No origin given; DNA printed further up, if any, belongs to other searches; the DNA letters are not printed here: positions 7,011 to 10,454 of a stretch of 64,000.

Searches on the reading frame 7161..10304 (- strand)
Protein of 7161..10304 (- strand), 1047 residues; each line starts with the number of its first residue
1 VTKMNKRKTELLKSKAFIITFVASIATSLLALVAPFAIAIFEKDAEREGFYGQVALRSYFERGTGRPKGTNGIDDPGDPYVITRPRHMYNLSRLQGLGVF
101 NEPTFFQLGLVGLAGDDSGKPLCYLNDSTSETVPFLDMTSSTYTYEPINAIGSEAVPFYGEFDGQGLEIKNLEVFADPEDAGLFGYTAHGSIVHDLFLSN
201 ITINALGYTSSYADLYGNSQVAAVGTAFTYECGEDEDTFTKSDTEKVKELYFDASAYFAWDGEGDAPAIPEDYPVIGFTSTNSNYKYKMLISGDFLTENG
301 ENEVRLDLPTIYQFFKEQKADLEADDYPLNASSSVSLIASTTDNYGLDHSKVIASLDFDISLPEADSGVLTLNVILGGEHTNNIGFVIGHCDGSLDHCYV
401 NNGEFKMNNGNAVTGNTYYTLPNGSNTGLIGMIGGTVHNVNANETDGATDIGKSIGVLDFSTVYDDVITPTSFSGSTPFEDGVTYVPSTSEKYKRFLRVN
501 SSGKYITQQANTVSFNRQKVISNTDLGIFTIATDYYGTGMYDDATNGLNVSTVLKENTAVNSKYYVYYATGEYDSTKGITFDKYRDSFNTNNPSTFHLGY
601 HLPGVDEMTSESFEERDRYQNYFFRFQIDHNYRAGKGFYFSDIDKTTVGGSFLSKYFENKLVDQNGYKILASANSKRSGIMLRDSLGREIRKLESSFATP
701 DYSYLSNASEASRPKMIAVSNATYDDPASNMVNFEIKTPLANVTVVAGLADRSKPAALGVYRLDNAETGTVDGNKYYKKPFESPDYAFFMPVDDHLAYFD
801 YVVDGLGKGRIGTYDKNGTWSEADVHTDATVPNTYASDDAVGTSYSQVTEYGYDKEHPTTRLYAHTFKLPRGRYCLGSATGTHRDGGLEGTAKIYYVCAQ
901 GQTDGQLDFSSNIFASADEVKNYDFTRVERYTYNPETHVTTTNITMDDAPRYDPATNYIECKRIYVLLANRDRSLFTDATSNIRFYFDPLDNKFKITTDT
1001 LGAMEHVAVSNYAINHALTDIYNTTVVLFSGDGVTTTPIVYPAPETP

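Call 6: search_protein_families(library=pfam, proteins=[window:7161-10304:-], max_evalue=0.01)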
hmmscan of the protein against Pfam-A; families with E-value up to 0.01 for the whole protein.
window:7161-10304:- (1047 aa): 0 families

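Call 9: search_protein_families(library=ncbifam, proteins=[window:7161-10304:-], max_evalue=0.1)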
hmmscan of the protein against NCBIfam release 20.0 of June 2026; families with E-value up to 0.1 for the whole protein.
window:7161-10304:- (1047 aa): 0 families

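Call 42: search_solved_structures(query=window:7161-10304:-, max_evalue=1)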
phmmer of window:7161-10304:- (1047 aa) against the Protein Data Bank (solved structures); distinct sequences matched with E-value up to 1: 0.

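Call 46: find_homologous_proteins(query=window:7161-10304:-)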
Query window:7161-10304:- (1047 aa): 260 proteins with E <= 0.001 among 8000 candidates; the best 120 are listed.
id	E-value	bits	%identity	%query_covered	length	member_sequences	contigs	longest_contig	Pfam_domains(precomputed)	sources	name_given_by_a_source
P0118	0.0e+0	2384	100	100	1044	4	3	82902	-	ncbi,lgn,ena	-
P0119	0.0e+0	1914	81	100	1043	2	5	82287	-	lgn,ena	-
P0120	0.0e+0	1383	62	98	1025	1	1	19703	-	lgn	-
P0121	0.0e+0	1329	60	99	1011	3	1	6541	-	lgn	-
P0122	0.0e+0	1328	59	99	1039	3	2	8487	-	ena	-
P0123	0.0e+0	1321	59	100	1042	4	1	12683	-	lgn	-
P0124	0.0e+0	1321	59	98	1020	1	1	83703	-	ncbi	-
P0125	0.0e+0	1317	59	98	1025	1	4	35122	-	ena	-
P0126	0.0e+0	1312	59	100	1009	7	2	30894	-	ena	-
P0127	0.0e+0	1312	60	98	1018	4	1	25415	-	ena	-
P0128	0.0e+0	1311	59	99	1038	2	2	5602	-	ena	-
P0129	0.0e+0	1307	60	99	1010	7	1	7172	-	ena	-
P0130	0.0e+0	1306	58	100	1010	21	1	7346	-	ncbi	-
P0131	0.0e+0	1305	60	100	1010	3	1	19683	-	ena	-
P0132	0.0e+0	1292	58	98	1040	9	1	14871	-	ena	-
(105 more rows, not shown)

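Call 70: predict_structure(alignment_id=A2)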
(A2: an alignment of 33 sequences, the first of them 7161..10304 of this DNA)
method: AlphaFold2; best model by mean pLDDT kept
length: 1047 residues; sequences in the alignment: 33
mean_pLDDT: 82.3   pTM: 0.65
mean pLDDT of the five models: 82.3, 79.2, 77.4, 77.1, 74.3
residues with pLDDT >= 90: 335; 70-90: 542; 50-70: 115; < 50: 55
segments of 3 or more residues with pLDDT < 50: 1-6, 35-54, 446-453, 837-839, 841-847, 907-913, 1045-1047
pLDDT, mean of each block of 10 residues (from residue 1): 45 61 67 50 35 59 88 90 93 83 91 89 91 93 86 87 96 89 90 95 90 76 87 89 78 86 78 89 85 84 88 84 62 85 74 86 77 77 89 91 93 85 85 73 48 68 90 87 90 88 92 92 78 90 89 90 90 88 84 82 84 83 91 74 87 89 70 66 77 91 89 90 88 86 93 92 90 89 92 88 85 82 87 60 50 70 93 93 86 91 51 63 92 92 89 88 85 82 94 93 85 78 88 78 58
secondary structure, 60 per line:
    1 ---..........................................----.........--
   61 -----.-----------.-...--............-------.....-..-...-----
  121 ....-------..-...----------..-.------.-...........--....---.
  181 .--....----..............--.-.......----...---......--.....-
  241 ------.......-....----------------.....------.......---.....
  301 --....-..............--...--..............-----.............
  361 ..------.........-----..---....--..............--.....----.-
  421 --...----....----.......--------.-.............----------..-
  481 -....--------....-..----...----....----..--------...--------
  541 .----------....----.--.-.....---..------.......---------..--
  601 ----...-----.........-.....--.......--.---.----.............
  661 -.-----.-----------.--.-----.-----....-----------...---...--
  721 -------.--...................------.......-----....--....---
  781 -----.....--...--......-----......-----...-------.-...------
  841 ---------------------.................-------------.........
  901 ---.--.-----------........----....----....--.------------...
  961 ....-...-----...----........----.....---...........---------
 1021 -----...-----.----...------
elements in order (helices of 4 or more, strands of 3 or more residues): H4-45 H50-58 E80-82 H85-96 E104-108 E121-124 E135-137 E160-170 E173-176 E184-187 E192-205 H210-216 E227-232 E235-239 E247-253 H255-258 E275-279 E286-292 E296-300 E303-306 H308-321 E329-342 E348-362 E369-377 E388-391 E394-407 H410-414 E423-425 E430-433 H440-444 E455-459 H460-467 E482-485 E505-507 E512-515 E530-532 E552-555 E565-569 H581-587 H613-619 E623-627 H630-636 H648-660 E695-698 E716-718 E731-749 E756-762 E768-771 E774-777 E786-790 E798-803 E809-814 E820-822 E862-878 E892-900 E919-926 E931-934 E939-942 H959-962 E966-968 E974-976 E981-988 E993-997 E1004-1011 E1026-1028 E1039-1041

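Call 85: search_solved_structures(query=A2, max_evalue=5)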
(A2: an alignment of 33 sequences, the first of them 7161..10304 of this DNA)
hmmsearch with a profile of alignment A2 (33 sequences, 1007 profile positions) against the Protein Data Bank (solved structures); distinct sequences matched with E-value up to 5: 0.

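Call 90: list_cluster_members(proteins=[P0118])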
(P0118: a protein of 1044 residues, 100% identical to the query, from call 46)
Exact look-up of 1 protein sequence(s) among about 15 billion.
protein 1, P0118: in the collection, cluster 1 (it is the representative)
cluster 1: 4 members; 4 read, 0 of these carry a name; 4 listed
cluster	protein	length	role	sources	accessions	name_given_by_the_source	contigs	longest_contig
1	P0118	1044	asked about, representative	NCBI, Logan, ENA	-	-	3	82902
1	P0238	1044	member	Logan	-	-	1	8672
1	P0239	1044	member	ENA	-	-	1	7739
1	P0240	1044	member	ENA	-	-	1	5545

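Call 91: find_encoding_contigs(protein=P0118, flank=3000, max_places=3)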
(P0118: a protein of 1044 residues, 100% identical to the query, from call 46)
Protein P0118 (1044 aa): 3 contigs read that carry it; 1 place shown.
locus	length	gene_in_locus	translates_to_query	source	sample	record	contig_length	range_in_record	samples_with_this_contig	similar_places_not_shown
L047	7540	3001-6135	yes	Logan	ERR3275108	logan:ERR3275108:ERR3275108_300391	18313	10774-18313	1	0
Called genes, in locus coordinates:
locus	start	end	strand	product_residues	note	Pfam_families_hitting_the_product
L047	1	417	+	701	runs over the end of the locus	PF18998:Flg_new_2 (weak)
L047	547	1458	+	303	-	-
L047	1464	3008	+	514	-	-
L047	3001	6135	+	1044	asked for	-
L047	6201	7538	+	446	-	?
